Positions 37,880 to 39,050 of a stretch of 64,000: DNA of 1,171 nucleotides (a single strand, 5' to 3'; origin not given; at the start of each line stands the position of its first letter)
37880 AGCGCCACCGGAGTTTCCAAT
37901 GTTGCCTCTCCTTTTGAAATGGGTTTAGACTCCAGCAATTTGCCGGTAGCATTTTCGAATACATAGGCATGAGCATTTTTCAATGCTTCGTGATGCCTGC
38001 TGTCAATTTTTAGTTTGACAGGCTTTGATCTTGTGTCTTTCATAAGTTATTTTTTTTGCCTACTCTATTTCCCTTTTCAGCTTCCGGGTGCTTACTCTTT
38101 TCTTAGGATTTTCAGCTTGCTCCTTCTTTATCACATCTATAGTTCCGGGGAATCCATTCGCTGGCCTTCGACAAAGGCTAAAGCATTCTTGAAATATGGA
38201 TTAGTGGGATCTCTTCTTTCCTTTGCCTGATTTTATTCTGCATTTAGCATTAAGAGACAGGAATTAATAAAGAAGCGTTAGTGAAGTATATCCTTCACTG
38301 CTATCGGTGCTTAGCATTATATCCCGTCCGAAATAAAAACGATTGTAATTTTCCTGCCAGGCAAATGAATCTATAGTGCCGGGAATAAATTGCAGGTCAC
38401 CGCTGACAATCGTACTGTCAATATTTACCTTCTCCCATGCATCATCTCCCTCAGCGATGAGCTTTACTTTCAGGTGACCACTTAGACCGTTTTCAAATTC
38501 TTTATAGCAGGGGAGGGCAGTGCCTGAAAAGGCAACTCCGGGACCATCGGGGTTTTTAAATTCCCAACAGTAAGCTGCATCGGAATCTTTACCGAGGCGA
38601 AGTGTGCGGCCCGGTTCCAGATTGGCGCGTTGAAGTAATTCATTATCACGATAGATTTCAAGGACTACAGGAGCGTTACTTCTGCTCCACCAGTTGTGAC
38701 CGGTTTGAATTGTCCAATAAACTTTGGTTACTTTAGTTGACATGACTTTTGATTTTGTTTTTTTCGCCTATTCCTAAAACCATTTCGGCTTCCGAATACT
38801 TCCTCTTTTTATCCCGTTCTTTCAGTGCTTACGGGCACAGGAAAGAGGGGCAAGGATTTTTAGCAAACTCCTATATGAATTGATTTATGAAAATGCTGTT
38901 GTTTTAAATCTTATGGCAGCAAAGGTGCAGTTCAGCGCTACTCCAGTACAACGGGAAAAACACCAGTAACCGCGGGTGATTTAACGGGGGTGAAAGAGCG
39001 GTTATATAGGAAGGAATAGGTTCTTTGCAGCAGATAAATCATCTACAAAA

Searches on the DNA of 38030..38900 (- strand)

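Call 11: search_rna_families(source=window, start=38030, end=38900, threshold=evalue, max_evalue=10, show_alignments=8)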
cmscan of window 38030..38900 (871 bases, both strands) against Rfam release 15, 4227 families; matches with E-value up to 10: 3.
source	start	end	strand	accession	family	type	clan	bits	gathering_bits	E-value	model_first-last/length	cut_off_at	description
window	38089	38125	-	RF02914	DUF805b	Cis-reg;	CL00115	41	35.6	4.5e-10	1-35/35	no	DUF805b RNA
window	38057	38088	-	RF02914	DUF805b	Cis-reg;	CL00115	23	35.6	0.00059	1-35/35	no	DUF805b RNA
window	38449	38509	-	RF01129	sR44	Gene; snRNA; snoRNA; CD-box;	-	11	45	7.4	1-55/55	no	Small nucleolar RNA sR44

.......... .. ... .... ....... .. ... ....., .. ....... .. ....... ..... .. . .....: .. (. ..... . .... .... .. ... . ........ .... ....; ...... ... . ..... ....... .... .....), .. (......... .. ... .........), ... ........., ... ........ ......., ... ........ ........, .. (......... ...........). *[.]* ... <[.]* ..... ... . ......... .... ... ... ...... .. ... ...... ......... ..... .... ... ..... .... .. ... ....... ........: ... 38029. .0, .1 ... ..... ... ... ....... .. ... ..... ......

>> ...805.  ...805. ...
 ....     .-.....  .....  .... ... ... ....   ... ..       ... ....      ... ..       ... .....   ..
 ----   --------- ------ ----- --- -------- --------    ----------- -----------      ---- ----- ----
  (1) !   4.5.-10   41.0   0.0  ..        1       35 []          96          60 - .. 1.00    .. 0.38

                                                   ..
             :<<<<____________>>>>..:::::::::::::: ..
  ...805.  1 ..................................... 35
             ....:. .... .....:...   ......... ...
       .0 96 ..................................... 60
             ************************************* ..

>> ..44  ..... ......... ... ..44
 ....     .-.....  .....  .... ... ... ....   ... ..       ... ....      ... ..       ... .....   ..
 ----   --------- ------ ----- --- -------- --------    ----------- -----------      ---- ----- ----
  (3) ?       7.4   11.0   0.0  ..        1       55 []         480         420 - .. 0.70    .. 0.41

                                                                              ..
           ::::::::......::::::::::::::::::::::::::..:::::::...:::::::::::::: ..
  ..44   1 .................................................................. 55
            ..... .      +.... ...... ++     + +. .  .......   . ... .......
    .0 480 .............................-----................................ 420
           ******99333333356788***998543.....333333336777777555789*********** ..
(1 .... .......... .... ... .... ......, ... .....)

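Call 38: search_rna_families(sources=[L028, L045, L018, L056, L041, L053, L068, L010, L037, L061, L081, L074, L033, L094], threshold=gathering, show_alignments=0)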
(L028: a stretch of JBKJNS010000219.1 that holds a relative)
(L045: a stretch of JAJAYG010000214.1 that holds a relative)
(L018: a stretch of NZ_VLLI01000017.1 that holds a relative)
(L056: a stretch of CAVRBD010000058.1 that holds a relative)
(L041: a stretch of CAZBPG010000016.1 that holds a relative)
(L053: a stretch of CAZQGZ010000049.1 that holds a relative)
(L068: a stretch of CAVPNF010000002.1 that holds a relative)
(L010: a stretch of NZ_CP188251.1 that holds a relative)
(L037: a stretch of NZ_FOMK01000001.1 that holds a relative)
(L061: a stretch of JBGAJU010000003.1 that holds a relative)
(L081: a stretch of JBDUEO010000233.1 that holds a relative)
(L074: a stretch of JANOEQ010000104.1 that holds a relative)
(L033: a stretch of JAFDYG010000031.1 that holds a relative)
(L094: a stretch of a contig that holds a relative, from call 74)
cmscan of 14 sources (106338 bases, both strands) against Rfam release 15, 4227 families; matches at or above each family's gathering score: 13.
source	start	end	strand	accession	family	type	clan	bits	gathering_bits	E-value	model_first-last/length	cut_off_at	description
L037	918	952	+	RF02914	DUF805b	Cis-reg;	CL00115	49.9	35.6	5.2e-11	1-35/35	no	DUF805b RNA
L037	273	307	+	RF02914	DUF805b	Cis-reg;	CL00115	47.1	35.6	4.7e-10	1-35/35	no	DUF805b RNA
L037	1563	1597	+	RF02914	DUF805b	Cis-reg;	CL00115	46.9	35.6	5.7e-10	1-35/35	no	DUF805b RNA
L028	5377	5409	-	RF02914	DUF805b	Cis-reg;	CL00115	40.2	35.6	1e-07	1-35/35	no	DUF805b RNA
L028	5987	6019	-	RF02914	DUF805b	Cis-reg;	CL00115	40.2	35.6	1e-07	1-35/35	no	DUF805b RNA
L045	1185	1217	+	RF02914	DUF805b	Cis-reg;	CL00115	40.2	35.6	1e-07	1-35/35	no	DUF805b RNA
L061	3984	4019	-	RF02914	DUF805b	Cis-reg;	CL00115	39.2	35.6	2.2e-07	1-35/35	no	DUF805b RNA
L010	4277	4311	-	RF02914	DUF805b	Cis-reg;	CL00115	39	35.6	2.6e-07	1-35/35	no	DUF805b RNA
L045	595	627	+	RF02914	DUF805b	Cis-reg;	CL00115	38.2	35.6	5e-07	1-35/35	no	DUF805b RNA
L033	2451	2485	-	RF02914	DUF805b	Cis-reg;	CL00115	38.2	35.6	4.9e-07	1-35/35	no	DUF805b RNA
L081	1576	1615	+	RF02914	DUF805b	Cis-reg;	CL00115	36.8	35.6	1.4e-06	1-35/35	no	DUF805b RNA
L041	6525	6560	-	RF02914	DUF805b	Cis-reg;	CL00115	36.5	35.6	1.9e-06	1-35/35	no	DUF805b RNA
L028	4788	4820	-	RF02914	DUF805b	Cis-reg;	CL00115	36.3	35.6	2.2e-06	1-35/35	no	DUF805b RNA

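Call 64: search_with_rna_model(model_id=R1, sources=[L096, L097, L098, L099, L095, L005, L002], filters=off, max_evalue=1, show_alignments=4)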
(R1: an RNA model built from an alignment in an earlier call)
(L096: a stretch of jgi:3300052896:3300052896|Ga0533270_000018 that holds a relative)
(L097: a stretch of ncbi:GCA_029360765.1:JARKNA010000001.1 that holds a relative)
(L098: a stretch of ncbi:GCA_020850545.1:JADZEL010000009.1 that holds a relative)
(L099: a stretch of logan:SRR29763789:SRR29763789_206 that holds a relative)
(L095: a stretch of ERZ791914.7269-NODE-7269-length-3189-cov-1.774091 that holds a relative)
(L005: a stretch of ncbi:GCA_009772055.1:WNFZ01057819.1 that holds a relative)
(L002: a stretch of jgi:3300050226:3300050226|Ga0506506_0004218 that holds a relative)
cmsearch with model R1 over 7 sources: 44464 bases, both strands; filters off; matches with E-value up to 1: 3.
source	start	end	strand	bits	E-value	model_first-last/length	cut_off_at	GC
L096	2923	2984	+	45.6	1.3e-08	1-68/68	no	0.42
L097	2943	3005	+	36.7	1.2e-06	1-68/68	no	0.4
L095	526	565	-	11.1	0.58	1-68/68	no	0.52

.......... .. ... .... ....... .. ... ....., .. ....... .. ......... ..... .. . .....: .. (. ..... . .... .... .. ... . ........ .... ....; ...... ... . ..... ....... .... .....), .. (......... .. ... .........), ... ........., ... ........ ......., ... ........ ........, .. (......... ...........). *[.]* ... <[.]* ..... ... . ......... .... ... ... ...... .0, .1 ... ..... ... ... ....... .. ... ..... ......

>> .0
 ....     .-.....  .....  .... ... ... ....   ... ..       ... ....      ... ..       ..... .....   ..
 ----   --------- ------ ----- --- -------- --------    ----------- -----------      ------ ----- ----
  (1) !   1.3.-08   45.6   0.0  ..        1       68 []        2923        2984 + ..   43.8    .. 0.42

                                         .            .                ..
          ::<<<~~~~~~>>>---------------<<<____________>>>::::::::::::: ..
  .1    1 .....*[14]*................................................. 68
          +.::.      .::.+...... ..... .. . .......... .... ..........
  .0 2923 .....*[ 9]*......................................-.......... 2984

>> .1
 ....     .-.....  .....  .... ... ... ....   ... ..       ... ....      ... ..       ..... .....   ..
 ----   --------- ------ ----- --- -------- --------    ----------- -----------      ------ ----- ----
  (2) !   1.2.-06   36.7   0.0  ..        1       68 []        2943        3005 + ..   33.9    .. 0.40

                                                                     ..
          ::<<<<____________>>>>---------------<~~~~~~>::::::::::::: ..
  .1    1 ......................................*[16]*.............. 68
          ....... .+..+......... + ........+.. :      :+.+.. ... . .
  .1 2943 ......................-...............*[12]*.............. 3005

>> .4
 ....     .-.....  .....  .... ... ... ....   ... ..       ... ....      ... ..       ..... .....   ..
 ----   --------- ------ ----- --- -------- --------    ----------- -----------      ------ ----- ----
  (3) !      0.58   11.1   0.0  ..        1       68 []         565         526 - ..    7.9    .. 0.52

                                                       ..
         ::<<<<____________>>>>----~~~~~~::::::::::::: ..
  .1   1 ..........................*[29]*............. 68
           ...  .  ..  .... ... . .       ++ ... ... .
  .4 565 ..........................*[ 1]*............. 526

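Call 74: search_with_rna_model(model_id=R1, sources=[L010, L011, L012, L013, L014, L015, L016, L017, L018, L019, L020, L021, L022, L023, L024, L025, L026, L027, L028, L029, L030, L031, L032, L033, L034, L035, L036, L037, L038, L039, L040, L041, L042, L043, L044, L045, L046, L047, L048, L049, L050, L051, L052, L053, L054, L055, L056, L058, L059, L060, L061, L062, L063, L064, L065, L066, L067, L068, L069, L070, L071, L072, L073, L074, L075, L076, L077, L078, L079, L080, L081, L082, L083, L084, L085, L086, L087, L088, L089, L090, L091, L092, L093, L094, L096, L097, window], filters=default, max_evalue=0.01, make_alignment=true)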
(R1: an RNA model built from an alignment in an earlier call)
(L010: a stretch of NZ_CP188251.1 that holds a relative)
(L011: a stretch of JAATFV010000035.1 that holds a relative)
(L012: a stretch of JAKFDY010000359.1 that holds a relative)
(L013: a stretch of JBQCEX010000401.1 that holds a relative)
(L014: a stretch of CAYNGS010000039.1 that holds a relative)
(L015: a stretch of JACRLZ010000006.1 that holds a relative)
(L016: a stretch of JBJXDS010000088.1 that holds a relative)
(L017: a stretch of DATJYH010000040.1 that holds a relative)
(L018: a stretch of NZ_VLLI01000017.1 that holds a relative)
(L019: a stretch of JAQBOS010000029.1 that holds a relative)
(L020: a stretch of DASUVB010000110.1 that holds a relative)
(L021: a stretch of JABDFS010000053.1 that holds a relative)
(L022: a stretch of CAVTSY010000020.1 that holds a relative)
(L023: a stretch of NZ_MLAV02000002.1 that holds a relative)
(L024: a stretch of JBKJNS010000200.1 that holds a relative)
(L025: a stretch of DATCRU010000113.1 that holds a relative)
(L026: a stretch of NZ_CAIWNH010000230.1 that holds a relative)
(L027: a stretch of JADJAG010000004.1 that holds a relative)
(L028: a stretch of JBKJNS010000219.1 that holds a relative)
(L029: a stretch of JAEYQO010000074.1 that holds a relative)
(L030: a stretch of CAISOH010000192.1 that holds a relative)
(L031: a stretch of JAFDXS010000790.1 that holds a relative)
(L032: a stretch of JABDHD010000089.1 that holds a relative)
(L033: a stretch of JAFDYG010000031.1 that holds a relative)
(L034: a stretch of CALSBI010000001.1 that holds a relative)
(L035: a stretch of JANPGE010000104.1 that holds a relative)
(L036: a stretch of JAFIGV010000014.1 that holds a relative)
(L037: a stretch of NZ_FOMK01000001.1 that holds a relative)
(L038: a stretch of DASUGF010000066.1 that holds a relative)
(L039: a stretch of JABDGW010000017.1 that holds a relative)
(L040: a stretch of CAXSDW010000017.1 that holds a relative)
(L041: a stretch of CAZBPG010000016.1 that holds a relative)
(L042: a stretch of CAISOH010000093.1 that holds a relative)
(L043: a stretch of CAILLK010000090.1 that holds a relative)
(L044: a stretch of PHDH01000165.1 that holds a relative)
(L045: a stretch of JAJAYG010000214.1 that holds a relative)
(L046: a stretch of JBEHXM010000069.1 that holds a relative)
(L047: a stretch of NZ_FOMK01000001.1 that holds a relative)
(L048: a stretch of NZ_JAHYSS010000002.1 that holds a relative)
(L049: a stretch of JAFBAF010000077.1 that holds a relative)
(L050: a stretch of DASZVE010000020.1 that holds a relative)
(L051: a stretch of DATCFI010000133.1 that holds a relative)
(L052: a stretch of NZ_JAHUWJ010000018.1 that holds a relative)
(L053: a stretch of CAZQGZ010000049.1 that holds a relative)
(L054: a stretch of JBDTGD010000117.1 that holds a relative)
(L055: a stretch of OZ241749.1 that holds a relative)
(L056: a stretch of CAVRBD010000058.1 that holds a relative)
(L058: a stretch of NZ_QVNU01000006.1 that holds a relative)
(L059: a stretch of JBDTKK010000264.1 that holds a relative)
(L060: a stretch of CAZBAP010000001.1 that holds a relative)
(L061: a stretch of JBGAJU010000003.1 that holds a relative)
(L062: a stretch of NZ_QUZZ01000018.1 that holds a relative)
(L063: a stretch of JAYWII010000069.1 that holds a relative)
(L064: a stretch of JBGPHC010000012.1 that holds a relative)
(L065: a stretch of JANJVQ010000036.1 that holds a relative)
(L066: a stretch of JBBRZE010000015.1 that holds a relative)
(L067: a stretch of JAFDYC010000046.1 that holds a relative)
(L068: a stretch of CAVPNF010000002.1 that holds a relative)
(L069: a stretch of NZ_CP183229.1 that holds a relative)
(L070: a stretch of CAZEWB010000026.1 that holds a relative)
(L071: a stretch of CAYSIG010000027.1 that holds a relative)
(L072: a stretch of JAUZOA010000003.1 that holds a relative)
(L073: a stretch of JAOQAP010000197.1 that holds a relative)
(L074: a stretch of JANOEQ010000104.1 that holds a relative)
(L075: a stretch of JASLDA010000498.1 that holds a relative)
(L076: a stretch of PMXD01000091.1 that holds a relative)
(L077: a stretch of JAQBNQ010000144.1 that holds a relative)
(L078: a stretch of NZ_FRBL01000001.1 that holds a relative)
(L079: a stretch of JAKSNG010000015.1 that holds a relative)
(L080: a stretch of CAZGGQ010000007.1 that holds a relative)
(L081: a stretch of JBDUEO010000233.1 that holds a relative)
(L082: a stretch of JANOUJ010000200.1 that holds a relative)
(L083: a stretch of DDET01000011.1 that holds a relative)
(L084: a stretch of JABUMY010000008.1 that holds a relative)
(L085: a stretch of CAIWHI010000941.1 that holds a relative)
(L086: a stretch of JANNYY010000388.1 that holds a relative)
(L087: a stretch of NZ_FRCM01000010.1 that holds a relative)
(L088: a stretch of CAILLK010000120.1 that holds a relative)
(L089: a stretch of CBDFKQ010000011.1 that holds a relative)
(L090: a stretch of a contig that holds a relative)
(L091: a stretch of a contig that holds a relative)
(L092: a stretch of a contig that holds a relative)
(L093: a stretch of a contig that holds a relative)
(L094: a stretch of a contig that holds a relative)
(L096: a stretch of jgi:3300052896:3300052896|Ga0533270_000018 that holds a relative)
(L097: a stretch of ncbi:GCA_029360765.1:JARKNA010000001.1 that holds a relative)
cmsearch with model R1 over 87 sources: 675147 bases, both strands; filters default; matches with E-value up to 0.01: 112.
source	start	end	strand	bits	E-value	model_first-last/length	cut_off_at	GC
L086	3446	3512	+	85.6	2.7e-16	1-68/68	no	0.45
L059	4037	4105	+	85.1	3.5e-16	1-68/68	no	0.43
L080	927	995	+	84.7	4.3e-16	1-68/68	no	0.49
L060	2158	2225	-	84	6.1e-16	1-68/68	no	0.51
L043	1240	1310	+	83.8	6.8e-16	1-68/68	no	0.41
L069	89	155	+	83.6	7.5e-16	1-68/68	no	0.46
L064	2759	2825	+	83.4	8.2e-16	1-68/68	no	0.43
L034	856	924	-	83.4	8.4e-16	1-68/68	no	0.49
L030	4666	4733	+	83.2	9.2e-16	1-68/68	no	0.47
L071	4758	4824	-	82.9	1e-15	1-68/68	no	0.46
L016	1998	2065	-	82.8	1.1e-15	1-68/68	no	0.43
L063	5191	5258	+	82.8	1.1e-15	1-68/68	no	0.43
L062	4702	4769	-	82.2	1.5e-15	1-68/68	no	0.51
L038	2483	2551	-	82.1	1.6e-15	1-68/68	no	0.45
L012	1152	1220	+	81.6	2.1e-15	1-68/68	no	0.49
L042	3728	3795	+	81.5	2.2e-15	1-68/68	no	0.49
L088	1208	1277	+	81.3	2.4e-15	1-68/68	no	0.47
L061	3147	3213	-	81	2.8e-15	1-68/68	no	0.49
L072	5487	5554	+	80.8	3.1e-15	1-68/68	no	0.46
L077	3570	3641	+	80.6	3.5e-15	1-68/68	no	0.43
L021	2395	2465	-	80.4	3.7e-15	1-68/68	no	0.41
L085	1069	1135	+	80.4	3.8e-15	1-68/68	no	0.46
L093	4271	4337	+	80.4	3.8e-15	1-68/68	no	0.46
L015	5252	5320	-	79.9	4.8e-15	1-68/68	no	0.49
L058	3059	3127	+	79.8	5.2e-15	1-68/68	no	0.49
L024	128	196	+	79.2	7.1e-15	1-68/68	no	0.49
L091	3372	3438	+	78.9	8.3e-15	1-68/68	no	0.52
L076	6765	6832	-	78.7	9.1e-15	1-68/68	no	0.47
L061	3954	4020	-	78.2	1.2e-14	1-68/68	no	0.46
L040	3248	3319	+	77.3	1.9e-14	1-68/68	no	0.46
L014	2253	2320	-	77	2.2e-14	1-68/68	no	0.46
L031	244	312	+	76.9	2.3e-14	1-68/68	no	0.45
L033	2451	2522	-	76.4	2.9e-14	1-68/68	no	0.43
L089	1661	1726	-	75.8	4e-14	1-68/68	no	0.44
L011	5358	5430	-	75.2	5.5e-14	1-68/68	no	0.51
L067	3218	3289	-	74.8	6.6e-14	1-68/68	no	0.43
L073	4089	4154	+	74.5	7.8e-14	1-68/68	no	0.48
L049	2043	2114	+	74.3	8.8e-14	1-68/68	no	0.43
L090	1082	1150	+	74.2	9e-14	1-68/68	no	0.54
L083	6030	6094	-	74.2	9.1e-14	1-68/68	no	0.48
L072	3221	3289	+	74.2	9.2e-14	1-68/68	no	0.46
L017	5205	5272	-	73.9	1e-13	1-68/68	no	0.53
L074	1934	2003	-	73.5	1.3e-13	1-68/68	no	0.44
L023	5689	5757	-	73.5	1.3e-13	1-68/68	no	0.55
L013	1272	1337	-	73.3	1.4e-13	1-68/68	no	0.45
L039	4597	4667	-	73.3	1.5e-13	1-68/68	no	0.41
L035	4198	4271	+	73.2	1.5e-13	1-68/68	no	0.41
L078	5356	5425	-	73.1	1.6e-13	1-68/68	no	0.51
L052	132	201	+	72.5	2.2e-13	1-68/68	no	0.5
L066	2496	2564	+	71.4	3.7e-13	1-68/68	no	0.49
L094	5752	5824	+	71.3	4e-13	1-68/68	no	0.45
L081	4656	4727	+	70.3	6.6e-13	1-68/68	no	0.36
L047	7664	7734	+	70.3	6.7e-13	1-68/68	no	0.41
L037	883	952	+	70.2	7.1e-13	1-68/68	no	0.44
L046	2226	2298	+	69.7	9.2e-13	1-68/68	no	0.44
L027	1897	1965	-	68.8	1.4e-12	1-68/68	no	0.45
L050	5527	5597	+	68.6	1.5e-12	1-68/68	no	0.44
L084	3241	3312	-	68.3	1.8e-12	1-68/68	no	0.42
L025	2694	2765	-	68.2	2e-12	1-68/68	no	0.49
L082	1794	1859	+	67.5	2.8e-12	1-68/68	no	0.47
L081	5255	5330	+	67.3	3e-12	1-68/68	no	0.42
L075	4110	4174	-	66.6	4.4e-12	1-68/68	no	0.52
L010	2804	2875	-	66.5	4.5e-12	1-68/68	no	0.44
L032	2959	3029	+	66.5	4.7e-12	1-68/68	no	0.52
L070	7530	7596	-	66.2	5.4e-12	1-68/68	no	0.46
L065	4405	4473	-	66.1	5.5e-12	1-68/68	no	0.42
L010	4241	4312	-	66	5.9e-12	1-68/68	no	0.53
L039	3344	3414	-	65.2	8.9e-12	1-68/68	no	0.42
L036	177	243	+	65.1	9.4e-12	1-68/68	no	0.52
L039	4040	4113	-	65.1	9.4e-12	1-68/68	no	0.42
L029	4443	4507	-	63.8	1.9e-11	1-68/68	no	0.49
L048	2524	2591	-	63.5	2.1e-11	1-68/68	no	0.38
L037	237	307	+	63.3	2.3e-11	1-68/68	no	0.48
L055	2060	2128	+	63.2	2.5e-11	1-68/68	no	0.54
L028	5377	5472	-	60.1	1.2e-10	1-68/68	no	0.49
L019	993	1061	-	60.1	1.2e-10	1-68/68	no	0.41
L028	5987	6082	-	59.5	1.7e-10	1-68/68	no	0.44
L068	7287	7372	+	59.5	1.7e-10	1-68/68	no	0.53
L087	1808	1876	+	59.3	1.8e-10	1-68/68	no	0.42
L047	3469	3539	+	59.2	1.9e-10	1-68/68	no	0.45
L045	1145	1217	+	57.3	5e-10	1-68/68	no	0.42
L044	484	546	+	57.2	5.4e-10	1-68/68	no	0.48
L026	7232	7301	-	56.8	6.4e-10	1-68/68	no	0.44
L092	328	400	-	56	9.7e-10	1-68/68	no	0.48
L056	2584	2681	-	56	9.7e-10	1-68/68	no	0.43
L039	2199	2287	-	56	9.7e-10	1-68/68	no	0.51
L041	6525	6594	-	55.4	1.3e-09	1-68/68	no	0.49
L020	2163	2225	+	55.1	1.5e-09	1-68/68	no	0.51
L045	554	627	+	54.9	1.7e-09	1-68/68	no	0.47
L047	4540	4610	+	54.8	1.8e-09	1-68/68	no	0.39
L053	666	761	+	53.5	3.6e-09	1-68/68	no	0.56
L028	4788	4883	-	52.4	6.1e-09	1-68/68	no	0.42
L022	4606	4680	+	52.1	7e-09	1-68/68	no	0.44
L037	1529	1597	+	51.6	9.2e-09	1-68/68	no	0.41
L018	6863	6926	-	50.8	1.4e-08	1-68/68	no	0.44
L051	6310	6384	-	50.3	1.8e-08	1-68/68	no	0.4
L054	1156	1228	+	48.6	4.3e-08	1-68/68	no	0.44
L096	2923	2984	+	45.6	2e-07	1-68/68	no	0.42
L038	3104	3172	-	42.1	1.2e-06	1-68/68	no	0.35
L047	5729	5800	+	38.1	9.2e-06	1-68/68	no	0.42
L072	5156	5195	+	37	1.6e-05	1-68/68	no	0.38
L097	2943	3005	+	36.7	1.9e-05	1-68/68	no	0.4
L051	4211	4267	-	36.4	2.2e-05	1-68/68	no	0.35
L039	6268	6336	-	33.6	9.2e-05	1-68/68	no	0.35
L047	1906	1980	-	31.8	0.00023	1-68/68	no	0.31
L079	2126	2192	+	31.4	0.00028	1-68/68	no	0.37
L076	6065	6121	-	30.9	0.00036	1-68/68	no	0.4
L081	1576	1615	+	28.6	0.0012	1-68/68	no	0.38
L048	2897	2951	-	26.5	0.0033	1-68/68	no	0.33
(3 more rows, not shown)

Alignment A4: 112 matches aligned to the model, 146 columns, each read 5' to 3' on its own strand. Consensus structure (alignment columns), stored with it:
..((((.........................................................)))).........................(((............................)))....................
